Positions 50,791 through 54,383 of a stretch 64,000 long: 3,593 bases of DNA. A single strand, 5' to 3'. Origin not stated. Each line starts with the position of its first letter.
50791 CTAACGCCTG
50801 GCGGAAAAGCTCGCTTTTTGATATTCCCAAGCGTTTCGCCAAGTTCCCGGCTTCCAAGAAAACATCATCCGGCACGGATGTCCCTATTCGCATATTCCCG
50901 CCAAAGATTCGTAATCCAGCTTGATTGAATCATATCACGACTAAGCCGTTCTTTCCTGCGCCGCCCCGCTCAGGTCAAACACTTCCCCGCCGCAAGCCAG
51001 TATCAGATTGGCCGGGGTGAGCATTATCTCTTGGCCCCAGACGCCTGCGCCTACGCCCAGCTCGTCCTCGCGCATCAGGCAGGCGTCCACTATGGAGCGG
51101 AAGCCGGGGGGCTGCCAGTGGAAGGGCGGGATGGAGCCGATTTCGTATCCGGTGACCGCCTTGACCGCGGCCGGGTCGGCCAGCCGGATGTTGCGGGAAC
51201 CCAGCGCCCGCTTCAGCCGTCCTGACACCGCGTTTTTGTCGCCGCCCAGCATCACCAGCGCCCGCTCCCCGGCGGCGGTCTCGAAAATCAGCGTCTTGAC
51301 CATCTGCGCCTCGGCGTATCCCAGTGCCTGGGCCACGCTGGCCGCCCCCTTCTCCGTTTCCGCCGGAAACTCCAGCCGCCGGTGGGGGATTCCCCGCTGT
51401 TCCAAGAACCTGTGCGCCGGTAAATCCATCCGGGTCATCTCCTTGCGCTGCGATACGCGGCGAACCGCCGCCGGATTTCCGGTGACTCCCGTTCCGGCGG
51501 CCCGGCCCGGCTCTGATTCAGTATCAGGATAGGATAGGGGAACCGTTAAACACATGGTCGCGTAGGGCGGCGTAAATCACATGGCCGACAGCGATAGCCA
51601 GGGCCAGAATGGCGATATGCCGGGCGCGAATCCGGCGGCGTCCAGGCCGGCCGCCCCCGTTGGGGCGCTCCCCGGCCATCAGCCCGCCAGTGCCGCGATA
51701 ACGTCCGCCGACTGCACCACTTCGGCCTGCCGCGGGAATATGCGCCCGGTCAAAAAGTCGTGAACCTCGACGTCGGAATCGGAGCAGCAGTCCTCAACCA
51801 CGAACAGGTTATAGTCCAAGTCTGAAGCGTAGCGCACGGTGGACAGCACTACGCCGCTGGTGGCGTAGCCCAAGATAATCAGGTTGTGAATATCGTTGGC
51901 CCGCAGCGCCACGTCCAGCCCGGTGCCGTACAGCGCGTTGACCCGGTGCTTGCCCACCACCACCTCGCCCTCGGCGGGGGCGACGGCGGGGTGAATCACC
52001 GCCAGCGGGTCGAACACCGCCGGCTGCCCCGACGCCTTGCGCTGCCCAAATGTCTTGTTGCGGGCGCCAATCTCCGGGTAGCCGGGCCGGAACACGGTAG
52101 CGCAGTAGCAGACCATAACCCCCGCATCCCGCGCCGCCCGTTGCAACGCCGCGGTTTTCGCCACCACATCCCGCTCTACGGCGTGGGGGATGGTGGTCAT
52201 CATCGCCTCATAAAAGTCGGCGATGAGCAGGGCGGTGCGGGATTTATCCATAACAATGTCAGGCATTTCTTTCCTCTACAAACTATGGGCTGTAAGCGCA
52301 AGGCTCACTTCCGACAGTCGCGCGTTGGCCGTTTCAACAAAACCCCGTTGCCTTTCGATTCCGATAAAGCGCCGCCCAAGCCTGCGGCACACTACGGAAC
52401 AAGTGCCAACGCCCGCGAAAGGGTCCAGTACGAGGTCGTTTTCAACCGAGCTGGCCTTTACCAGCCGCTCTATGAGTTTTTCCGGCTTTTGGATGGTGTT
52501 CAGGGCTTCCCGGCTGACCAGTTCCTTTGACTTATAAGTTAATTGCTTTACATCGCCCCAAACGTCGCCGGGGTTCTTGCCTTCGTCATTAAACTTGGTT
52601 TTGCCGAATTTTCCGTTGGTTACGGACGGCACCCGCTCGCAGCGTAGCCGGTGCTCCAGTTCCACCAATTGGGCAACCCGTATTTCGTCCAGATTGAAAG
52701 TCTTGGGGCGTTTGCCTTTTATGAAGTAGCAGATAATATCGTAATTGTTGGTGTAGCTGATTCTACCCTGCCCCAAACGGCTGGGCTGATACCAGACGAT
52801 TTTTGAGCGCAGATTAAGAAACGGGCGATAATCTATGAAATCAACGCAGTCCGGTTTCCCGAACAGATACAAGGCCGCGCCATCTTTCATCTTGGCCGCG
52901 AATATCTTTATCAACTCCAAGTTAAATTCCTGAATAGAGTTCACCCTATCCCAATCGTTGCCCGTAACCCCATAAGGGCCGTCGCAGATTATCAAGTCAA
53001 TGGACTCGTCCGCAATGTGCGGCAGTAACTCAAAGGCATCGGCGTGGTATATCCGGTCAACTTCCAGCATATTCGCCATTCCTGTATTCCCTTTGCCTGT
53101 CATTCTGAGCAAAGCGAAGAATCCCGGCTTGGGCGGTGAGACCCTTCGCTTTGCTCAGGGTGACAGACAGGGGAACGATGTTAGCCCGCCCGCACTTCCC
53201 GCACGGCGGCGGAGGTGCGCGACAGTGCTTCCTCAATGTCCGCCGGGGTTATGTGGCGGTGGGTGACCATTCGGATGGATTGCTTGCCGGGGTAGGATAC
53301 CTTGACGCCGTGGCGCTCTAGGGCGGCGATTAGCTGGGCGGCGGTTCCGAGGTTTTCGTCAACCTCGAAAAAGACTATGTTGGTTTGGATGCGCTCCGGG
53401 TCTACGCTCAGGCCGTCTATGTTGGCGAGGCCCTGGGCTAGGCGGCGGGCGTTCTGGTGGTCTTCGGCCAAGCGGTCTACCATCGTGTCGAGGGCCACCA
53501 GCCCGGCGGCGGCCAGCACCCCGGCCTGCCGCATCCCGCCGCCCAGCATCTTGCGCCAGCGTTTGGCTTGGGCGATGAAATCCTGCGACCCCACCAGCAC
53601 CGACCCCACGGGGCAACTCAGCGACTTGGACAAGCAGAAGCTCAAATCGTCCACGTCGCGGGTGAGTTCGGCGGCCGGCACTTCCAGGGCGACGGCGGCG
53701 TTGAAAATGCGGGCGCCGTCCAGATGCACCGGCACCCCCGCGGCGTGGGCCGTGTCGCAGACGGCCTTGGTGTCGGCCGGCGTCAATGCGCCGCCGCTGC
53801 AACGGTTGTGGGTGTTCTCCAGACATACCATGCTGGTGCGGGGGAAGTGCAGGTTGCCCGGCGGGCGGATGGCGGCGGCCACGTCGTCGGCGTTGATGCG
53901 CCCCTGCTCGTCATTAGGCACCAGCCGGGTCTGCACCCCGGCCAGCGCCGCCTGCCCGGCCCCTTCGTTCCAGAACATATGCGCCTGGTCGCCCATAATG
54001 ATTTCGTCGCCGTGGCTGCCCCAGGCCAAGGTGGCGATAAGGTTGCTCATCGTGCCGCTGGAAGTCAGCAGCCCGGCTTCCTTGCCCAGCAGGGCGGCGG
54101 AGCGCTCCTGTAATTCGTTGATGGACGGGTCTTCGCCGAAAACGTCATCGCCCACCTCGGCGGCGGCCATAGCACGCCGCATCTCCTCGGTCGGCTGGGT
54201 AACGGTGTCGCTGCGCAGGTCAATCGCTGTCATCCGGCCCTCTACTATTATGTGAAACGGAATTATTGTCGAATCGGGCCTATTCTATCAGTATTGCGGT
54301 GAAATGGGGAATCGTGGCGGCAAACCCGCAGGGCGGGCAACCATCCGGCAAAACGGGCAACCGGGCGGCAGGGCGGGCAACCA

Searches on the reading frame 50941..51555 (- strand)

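Call 77: search_protein_families(library=pfam, proteins=[window:50941-51555:-], max_evalue=0.00001)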
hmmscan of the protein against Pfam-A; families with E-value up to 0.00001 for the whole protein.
window:50941-51555:- (204 aa): 1 family
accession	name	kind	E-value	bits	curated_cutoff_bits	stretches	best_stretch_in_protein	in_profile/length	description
PF04073.20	tRNA_edit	-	2.5e-22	79.7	25.5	1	69-184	5-120/123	Aminoacyl-tRNA editing domain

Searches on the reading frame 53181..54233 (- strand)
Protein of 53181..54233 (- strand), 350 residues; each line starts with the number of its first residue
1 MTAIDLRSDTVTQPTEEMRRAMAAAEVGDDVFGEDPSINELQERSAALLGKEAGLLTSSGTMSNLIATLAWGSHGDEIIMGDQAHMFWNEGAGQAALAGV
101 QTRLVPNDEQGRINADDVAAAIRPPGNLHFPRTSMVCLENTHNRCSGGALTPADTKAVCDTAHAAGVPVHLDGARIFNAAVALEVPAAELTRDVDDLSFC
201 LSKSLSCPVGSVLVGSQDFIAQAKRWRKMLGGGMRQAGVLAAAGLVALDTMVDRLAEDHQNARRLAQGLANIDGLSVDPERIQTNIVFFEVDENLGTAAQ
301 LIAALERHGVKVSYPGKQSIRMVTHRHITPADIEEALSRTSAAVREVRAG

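Call 77: search_protein_families(library=pfam, proteins=[window:53181-54233:-], max_evalue=0.00001)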
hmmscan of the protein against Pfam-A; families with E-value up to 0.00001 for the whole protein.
window:53181-54233:- (350 aa): 4 families
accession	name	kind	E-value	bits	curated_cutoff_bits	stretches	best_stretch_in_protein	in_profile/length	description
PF01212.27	Beta_elim_lyase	-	1.1e-105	353.6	27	1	5-290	1-286/288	Beta-eliminating lyase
PF01041.23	DegT_DnrJ_EryC1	-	1.3e-08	34.9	19.8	1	31-313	19-304/360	DegT/DnrJ/EryC1/StrS aminotransferase family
PF00266.25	Aminotran_5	-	7.8e-08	32.1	21.5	1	55-291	65-316/371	Aminotransferase class-V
PF01053.26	Cys_Met_Meta_PP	-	2.6e-06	26.7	27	0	35-271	51-268/381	Cys/Met metabolism PLP-dependent enzyme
